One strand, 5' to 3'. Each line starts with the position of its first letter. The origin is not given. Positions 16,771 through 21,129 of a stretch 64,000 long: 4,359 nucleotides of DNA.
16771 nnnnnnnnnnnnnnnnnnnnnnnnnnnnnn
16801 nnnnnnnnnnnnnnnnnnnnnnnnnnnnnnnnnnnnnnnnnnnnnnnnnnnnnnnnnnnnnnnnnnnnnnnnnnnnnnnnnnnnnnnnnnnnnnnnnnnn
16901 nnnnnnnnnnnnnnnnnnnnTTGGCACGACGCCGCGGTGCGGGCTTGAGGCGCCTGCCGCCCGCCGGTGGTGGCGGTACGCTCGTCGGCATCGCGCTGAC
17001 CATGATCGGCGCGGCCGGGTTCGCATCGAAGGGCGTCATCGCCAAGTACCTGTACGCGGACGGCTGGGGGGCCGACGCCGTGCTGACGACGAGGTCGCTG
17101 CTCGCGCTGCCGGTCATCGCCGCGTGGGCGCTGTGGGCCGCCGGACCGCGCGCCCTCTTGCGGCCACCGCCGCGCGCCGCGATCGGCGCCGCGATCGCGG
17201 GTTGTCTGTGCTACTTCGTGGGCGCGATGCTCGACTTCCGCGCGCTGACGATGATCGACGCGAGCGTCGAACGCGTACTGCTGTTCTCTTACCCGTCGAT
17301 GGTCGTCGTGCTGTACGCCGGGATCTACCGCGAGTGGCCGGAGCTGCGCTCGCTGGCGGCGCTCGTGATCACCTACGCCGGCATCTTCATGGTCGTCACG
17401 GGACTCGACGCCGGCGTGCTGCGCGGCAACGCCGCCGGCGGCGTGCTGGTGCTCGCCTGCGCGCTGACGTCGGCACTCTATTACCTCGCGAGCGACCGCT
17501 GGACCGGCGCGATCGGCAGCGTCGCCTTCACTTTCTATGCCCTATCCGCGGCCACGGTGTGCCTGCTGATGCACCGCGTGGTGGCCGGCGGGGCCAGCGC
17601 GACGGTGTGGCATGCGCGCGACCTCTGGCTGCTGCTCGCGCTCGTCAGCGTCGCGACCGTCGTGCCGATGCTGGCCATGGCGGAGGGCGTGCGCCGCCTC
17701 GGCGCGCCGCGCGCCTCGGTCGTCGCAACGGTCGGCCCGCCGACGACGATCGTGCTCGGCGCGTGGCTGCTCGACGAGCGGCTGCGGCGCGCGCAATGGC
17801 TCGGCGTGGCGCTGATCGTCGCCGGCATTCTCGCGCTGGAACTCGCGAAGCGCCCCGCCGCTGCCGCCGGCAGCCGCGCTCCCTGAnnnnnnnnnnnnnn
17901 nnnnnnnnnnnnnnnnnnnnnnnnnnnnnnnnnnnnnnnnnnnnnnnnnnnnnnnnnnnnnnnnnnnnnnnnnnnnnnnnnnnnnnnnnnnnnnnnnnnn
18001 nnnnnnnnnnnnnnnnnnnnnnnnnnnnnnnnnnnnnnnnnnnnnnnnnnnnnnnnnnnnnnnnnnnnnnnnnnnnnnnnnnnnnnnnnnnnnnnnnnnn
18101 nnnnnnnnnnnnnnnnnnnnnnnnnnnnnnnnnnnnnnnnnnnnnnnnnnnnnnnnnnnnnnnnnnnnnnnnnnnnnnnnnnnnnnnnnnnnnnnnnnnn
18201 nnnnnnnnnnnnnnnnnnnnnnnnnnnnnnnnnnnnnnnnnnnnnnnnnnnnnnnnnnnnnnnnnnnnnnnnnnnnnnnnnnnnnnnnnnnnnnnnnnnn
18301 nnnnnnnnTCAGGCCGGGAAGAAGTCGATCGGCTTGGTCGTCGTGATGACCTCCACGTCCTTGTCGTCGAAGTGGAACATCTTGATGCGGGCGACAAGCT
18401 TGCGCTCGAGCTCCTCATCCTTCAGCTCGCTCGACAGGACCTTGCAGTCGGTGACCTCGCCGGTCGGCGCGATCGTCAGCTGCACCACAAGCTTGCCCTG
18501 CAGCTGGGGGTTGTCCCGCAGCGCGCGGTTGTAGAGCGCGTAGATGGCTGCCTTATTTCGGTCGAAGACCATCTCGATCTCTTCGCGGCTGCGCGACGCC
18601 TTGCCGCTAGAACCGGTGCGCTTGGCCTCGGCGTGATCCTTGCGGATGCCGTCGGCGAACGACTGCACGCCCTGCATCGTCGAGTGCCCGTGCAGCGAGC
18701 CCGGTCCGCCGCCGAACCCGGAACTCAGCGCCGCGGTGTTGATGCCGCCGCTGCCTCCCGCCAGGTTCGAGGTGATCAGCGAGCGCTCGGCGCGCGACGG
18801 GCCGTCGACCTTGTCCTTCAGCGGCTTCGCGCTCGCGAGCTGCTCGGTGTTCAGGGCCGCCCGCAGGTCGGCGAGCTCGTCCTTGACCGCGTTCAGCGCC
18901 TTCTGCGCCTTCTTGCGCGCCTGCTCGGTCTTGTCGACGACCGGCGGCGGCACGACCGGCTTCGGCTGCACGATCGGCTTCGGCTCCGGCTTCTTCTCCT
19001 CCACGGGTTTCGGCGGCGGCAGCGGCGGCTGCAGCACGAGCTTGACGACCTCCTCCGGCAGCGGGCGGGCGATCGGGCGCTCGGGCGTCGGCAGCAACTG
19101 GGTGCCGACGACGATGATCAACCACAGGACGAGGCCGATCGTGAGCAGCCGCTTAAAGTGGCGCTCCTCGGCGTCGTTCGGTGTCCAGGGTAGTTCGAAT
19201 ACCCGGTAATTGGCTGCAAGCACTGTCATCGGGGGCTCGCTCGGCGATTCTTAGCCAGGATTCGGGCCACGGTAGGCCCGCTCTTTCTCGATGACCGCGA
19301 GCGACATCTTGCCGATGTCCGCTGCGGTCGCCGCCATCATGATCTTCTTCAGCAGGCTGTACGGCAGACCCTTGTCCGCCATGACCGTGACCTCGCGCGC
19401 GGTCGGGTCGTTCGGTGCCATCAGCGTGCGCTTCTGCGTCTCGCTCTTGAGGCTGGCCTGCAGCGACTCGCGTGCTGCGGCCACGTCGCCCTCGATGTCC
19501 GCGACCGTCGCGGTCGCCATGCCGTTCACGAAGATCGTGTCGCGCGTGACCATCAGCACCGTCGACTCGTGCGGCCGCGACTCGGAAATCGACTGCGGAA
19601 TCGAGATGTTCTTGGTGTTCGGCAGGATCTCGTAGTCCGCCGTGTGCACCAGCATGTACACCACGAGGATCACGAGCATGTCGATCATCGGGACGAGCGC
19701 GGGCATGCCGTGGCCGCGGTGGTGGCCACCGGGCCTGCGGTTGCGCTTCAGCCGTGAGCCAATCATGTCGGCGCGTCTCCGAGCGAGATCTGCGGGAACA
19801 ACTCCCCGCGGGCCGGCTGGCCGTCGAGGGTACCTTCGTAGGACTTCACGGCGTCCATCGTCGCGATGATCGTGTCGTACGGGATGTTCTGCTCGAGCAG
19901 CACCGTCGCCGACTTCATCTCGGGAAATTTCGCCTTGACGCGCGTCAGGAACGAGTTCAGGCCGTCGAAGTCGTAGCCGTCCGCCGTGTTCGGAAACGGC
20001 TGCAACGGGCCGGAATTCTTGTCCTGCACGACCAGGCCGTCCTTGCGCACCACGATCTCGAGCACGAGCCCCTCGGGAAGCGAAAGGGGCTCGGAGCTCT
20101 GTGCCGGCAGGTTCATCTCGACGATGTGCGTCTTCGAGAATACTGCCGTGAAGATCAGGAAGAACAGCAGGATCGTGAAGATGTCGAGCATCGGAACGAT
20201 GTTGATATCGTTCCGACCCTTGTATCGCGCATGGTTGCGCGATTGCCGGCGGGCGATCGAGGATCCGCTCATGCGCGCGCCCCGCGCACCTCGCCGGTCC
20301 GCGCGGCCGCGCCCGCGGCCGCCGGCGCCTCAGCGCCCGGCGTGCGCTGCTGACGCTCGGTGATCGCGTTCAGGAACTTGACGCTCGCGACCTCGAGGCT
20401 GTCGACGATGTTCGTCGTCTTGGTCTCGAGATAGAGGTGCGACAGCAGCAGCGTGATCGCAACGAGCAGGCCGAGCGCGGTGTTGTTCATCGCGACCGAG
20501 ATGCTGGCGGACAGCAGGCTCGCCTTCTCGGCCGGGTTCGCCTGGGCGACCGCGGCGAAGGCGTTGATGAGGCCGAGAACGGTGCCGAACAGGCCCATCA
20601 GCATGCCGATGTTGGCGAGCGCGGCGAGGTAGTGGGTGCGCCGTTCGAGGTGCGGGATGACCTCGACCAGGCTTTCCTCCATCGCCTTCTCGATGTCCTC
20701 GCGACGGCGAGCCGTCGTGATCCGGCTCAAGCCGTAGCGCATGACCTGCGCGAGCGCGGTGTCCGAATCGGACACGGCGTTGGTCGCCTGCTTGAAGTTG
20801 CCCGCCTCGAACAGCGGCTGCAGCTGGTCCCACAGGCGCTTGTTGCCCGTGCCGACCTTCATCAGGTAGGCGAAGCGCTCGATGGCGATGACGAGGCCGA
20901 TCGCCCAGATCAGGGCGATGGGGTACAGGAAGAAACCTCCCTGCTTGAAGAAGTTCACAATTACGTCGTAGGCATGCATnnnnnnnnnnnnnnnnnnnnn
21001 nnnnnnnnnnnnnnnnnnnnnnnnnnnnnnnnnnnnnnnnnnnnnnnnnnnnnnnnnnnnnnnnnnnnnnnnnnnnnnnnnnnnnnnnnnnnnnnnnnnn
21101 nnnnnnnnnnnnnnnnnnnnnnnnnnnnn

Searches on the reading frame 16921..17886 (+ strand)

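Call 26: search_protein_families(library=pfam, proteins=[window:16921-17886:+], max_evalue=0.01)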
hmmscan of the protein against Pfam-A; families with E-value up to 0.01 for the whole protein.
window:16921-17886:+ (321 aa): 2 families
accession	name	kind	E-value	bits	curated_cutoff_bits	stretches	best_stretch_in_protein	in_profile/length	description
PF00892.27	EamA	-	7.2e-28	98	28.2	2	173-305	3-132/135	EamA-like transporter family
PF08449.17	UAA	-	0.0083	15.7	26.2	0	222-305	229-306/311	UAA transporter family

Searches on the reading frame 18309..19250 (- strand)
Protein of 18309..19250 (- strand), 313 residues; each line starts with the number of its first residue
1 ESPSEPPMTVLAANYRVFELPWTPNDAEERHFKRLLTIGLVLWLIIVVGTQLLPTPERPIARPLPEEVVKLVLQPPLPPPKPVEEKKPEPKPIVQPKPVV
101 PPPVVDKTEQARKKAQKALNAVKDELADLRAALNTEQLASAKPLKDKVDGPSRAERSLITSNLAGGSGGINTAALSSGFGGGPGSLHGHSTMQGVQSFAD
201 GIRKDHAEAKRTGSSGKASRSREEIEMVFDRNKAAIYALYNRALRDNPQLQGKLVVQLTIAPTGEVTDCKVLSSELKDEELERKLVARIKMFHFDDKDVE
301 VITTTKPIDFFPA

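Call 10: search_protein_families(library=pfam, proteins=[window:18309-19250:-], max_evalue=0.01)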
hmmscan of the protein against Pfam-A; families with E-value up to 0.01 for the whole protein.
window:18309-19250:- (313 aa): 1 family
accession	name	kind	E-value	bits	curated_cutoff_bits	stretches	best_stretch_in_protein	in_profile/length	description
PF03544.19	TonB_C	-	0.00052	20.8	24.6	1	250-283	14-46/79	Gram-negative bacterial TonB protein C-terminal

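Call 26: search_protein_families(library=pfam, proteins=[window:18309-19229:-], max_evalue=0.01)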
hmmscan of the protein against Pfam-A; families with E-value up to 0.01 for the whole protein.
window:18309-19229:- (306 aa): 1 family
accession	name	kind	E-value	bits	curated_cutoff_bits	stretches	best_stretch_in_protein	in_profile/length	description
PF03544.19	TonB_C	-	0.0005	20.9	24.6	1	243-276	14-46/79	Gram-negative bacterial TonB protein C-terminal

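Call 56: search_protein_families(library=ncbifam, proteins=[window:18309-19229:-], max_evalue=0.01)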
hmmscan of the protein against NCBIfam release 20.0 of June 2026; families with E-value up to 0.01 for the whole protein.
window:18309-19229:- (306 aa): 6 families
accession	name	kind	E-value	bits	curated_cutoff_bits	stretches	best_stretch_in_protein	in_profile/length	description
NF033768.1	myxo_SS_tail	domain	6.7e-19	67.8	40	1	214-303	2-91/92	AgmX/PglI C-terminal domain-containing protein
NF033760.1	gliding_GltG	equivalog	1.8e-12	46.6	650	1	212-288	553-629/650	adventurous gliding motility protein GltG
NF033761.1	gliding_GltJ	equivalog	7.3e-07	28.7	450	1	215-292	583-660/671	adventurous gliding motility protein GltJ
TIGR01352.1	tonB_Cterm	subfamily_domain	3.2e-06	27.4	27.1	1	243-303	12-73/76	TonB family protein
NF038014.1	Chlamy_inclu_1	subfamily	0.0024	18.3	200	0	244-285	173-212/238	inclusion-associated protein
NF008083.0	PRK10819.1-4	equivalog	0.0035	17.4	448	0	46-118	38-109/239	TonB system transport protein TonB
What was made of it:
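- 18309..19229 (-): TonB-like protein with AgmX/PglI C-terminal domain (GltG-like). calls 26, 56 (NF033768, 67.8 bits, cutoff 40)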

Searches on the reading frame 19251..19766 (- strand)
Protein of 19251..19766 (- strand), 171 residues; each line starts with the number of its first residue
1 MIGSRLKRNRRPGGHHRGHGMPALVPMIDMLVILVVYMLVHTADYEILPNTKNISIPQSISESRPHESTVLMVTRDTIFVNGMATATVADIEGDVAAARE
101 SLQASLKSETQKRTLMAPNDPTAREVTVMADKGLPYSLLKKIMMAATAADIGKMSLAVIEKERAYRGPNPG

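Call 26: search_protein_families(library=pfam, proteins=[window:19251-19766:-], max_evalue=0.01)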
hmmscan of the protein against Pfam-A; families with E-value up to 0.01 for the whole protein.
window:19251-19766:- (171 aa): 1 family
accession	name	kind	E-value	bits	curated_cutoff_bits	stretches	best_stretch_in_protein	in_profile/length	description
PF02472.21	ExbD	-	3.2e-14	53.5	25.4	1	22-158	8-125/128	Biopolymer transport protein ExbD/TolR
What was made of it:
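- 19251..20272 (-): Two ExbD/TolR (AglQ/AglS-like) genes: 19763-20272 and 19251-19766. call 26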

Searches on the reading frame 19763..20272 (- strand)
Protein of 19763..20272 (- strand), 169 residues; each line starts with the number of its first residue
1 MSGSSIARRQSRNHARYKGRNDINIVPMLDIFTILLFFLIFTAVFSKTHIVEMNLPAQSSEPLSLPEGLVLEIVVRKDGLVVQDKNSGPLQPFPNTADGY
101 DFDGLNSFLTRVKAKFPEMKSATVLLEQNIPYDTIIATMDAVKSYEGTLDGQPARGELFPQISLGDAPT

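Call 26: search_protein_families(library=pfam, proteins=[window:19763-20272:-], max_evalue=0.01)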
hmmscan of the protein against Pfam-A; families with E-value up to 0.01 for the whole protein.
window:19763-20272:- (169 aa): 1 family
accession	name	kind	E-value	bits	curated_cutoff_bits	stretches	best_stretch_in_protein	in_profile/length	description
PF02472.21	ExbD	-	2.5e-15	57.1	25.4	1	20-145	5-116/128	Biopolymer transport protein ExbD/TolR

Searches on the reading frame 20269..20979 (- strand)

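Call 26: search_protein_families(library=pfam, proteins=[window:20269-20979:-], max_evalue=0.01)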
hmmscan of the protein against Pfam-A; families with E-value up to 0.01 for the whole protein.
window:20269-20979:- (236 aa): 1 family
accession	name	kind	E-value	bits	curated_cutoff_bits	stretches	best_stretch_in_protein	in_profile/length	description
PF01618.21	MotA_ExbB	-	2.5e-26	92.3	22.9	1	73-196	3-126/127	MotA/TolQ/ExbB proton channel family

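Call 56: search_protein_families(library=ncbifam, proteins=[window:20269-20979:-], max_evalue=0.01)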
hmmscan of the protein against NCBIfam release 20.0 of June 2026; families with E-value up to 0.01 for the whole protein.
window:20269-20979:- (236 aa): 7 families
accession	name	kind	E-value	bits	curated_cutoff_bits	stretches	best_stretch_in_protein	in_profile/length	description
TIGR02796.1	tolQ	equivalog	3.8e-16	59.5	221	1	65-206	64-214/216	protein TolQ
TIGR02797.1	exbB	equivalog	3.9e-11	43.2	206.2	1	39-189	35-192/211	tonB-system energizer ExbB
NF007722.0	PRK10414.1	equivalog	1.6e-09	37.7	402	1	98-177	113-191/244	tol-pal system-associated acyl-CoA thioesterase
NF008066.0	PRK10801.1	equivalog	1.7e-08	34.2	403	1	96-210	108-220/230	Tol-Pal system protein TolQ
TIGR02805.1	exbB2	equivalog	2.6e-08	34.1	135.35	1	126-181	66-120/138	TonB-system energizer ExbB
NF006284.1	PRK08456.1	equivalog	6.1e-07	28.9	380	1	78-191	106-214/252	flagellar motor stator protein MotA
TIGR03818.1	MotA1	equivalog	0.00024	20.4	303.8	1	69-178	116-220/282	flagellar motor stator protein MotA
